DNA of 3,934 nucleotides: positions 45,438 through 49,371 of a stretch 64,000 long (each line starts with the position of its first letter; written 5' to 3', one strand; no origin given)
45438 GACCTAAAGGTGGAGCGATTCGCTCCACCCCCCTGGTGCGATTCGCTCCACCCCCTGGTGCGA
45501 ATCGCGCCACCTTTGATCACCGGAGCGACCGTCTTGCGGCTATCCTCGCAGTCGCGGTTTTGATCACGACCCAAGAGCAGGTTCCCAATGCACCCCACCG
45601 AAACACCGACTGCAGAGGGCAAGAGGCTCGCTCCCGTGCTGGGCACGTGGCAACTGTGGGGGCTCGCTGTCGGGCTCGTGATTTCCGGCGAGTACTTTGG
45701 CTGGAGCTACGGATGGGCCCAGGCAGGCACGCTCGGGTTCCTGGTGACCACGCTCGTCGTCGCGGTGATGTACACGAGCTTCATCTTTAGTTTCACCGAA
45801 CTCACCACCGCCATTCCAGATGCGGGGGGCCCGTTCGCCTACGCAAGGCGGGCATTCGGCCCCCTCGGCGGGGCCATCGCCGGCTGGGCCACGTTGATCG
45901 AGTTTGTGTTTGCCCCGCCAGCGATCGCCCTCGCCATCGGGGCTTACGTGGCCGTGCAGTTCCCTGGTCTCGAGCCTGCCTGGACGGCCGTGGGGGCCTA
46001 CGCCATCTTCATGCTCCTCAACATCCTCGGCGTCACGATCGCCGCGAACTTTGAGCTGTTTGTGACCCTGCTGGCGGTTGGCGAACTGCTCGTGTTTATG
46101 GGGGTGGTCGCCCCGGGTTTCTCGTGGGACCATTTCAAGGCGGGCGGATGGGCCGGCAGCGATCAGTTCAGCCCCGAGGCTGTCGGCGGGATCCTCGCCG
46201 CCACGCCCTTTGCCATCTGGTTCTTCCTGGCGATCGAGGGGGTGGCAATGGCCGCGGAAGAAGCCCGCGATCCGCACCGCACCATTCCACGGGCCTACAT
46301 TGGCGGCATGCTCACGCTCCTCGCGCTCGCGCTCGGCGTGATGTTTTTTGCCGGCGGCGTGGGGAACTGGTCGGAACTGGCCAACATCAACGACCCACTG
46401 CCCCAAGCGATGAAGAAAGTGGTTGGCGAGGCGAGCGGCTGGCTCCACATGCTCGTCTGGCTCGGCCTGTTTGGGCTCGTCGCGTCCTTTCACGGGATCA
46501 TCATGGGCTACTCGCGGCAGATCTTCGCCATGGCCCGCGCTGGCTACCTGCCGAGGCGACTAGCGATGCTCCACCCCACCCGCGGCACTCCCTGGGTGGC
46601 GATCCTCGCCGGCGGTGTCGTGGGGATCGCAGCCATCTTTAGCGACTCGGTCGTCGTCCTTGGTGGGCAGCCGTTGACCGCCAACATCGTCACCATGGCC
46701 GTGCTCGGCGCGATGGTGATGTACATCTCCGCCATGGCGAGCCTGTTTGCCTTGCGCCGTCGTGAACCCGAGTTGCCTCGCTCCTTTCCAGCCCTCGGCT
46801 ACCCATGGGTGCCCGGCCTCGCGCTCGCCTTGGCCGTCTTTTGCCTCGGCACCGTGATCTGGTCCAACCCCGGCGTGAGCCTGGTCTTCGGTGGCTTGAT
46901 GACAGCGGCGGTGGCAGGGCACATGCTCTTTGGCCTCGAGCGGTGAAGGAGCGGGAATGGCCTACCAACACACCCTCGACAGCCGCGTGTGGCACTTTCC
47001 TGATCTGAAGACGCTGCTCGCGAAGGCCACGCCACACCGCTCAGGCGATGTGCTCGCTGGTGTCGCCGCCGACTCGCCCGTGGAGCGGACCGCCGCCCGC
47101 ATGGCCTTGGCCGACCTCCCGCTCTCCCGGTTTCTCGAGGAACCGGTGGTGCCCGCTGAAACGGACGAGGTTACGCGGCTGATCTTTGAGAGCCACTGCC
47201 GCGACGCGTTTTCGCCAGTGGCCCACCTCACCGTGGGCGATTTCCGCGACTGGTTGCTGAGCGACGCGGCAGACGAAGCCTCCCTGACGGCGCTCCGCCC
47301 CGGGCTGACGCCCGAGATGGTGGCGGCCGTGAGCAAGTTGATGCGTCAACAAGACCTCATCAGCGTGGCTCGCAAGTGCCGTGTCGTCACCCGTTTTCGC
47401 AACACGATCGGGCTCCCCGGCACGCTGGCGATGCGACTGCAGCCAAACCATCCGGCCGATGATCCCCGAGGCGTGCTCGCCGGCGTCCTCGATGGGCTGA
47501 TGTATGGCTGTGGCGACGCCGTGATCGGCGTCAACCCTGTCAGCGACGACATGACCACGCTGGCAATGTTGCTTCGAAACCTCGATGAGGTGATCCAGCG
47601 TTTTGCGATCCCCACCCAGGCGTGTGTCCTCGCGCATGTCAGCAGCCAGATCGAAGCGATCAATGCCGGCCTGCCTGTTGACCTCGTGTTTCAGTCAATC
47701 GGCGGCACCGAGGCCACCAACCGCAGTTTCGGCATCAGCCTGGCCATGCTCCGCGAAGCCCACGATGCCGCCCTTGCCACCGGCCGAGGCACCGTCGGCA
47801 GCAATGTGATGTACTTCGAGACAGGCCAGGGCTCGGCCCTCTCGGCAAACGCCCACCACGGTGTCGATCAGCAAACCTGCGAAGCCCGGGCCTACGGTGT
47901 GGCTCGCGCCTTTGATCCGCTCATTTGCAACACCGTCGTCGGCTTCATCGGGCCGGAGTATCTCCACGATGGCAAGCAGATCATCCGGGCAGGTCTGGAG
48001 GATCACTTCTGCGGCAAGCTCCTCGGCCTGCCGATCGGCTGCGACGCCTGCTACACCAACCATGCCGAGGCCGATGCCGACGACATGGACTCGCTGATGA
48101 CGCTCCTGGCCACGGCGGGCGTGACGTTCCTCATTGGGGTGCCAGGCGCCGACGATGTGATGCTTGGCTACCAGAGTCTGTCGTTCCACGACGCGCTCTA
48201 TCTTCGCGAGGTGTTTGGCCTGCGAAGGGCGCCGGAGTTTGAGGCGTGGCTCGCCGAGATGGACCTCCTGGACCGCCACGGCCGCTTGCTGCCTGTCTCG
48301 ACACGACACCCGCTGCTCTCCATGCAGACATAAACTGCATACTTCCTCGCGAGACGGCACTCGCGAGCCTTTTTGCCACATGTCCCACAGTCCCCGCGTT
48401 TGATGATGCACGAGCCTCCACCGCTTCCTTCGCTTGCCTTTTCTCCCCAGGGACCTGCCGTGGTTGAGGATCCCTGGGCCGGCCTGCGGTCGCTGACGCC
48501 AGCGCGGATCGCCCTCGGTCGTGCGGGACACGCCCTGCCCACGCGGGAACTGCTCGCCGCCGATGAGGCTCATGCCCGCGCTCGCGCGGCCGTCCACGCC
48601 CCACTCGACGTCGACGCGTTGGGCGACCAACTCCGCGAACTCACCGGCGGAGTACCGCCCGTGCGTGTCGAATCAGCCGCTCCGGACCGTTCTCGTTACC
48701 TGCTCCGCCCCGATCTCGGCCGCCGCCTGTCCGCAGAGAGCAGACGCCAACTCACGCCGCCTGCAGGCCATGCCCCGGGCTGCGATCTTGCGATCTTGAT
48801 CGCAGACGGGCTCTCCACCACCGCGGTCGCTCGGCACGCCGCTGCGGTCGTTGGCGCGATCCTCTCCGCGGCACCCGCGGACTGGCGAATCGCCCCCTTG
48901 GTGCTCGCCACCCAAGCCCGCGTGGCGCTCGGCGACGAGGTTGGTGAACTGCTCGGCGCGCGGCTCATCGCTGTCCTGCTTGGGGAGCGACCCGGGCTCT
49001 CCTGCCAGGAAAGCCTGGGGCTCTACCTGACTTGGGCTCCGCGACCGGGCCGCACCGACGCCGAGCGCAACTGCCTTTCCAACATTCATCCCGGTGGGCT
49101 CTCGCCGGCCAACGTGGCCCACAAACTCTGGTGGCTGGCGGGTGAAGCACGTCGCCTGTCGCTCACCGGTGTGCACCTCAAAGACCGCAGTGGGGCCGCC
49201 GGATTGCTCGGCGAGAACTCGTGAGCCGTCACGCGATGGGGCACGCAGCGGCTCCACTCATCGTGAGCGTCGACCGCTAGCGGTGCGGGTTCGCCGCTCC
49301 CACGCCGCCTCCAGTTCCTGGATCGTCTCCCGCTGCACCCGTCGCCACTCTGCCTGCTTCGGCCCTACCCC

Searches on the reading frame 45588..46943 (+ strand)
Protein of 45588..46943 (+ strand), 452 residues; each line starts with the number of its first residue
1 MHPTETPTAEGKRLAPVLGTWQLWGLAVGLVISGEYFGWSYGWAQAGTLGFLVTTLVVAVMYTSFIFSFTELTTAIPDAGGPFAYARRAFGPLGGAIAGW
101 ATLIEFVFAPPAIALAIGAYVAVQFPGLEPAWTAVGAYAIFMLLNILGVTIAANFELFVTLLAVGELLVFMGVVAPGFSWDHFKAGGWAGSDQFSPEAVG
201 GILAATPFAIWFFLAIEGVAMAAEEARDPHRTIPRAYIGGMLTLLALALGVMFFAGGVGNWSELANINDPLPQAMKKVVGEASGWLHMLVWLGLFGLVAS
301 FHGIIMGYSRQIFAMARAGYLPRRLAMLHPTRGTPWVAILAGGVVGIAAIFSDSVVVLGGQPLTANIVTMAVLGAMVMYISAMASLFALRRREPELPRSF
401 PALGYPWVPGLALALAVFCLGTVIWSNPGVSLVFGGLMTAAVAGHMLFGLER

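Call 20: search_protein_families(library=pfam, proteins=[window:45588-46943:+], max_evalue=0.01)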
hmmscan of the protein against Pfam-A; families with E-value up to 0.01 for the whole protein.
window:45588-46943:+ (452 aa): 2 families
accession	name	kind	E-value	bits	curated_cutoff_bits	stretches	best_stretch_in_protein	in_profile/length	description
PF13520.12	AA_permease_2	-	1.8e-39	136.3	27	1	18-428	1-409/427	Amino acid permease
PF00324.27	AA_permease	-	1.2e-30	107.1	24.6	1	34-420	14-417/470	Amino acid permease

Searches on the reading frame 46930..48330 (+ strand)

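Call 20: search_protein_families(library=pfam, proteins=[window:46930-48330:+], max_evalue=0.01)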
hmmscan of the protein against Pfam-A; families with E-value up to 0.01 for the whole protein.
window:46930-48330:+ (467 aa): 1 family
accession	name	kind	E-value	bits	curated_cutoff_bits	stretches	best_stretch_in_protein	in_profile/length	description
PF06751.17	EutB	-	5.4e-214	711.4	25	1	21-453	1-432/435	Ethanolamine ammonia lyase large subunit (EutB)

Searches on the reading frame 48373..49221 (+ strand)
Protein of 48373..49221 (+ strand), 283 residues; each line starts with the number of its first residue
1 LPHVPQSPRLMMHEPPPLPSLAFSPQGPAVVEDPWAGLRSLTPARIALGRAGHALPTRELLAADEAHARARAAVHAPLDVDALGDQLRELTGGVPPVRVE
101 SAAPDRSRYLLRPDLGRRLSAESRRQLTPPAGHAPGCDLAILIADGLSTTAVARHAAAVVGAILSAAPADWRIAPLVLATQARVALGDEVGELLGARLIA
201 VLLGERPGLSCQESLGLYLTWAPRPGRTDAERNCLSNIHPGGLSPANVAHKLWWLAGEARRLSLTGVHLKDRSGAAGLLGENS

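Call 20: search_protein_families(library=pfam, proteins=[window:48373-49221:+], max_evalue=0.01)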
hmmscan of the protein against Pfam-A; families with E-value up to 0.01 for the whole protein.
window:48373-49221:+ (283 aa): 1 family
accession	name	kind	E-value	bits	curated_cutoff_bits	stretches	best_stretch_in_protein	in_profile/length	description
PF05985.16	EutC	-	4.4e-85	285.2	25.8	1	32-270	1-235/235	Ethanolamine ammonia-lyase light chain (EutC)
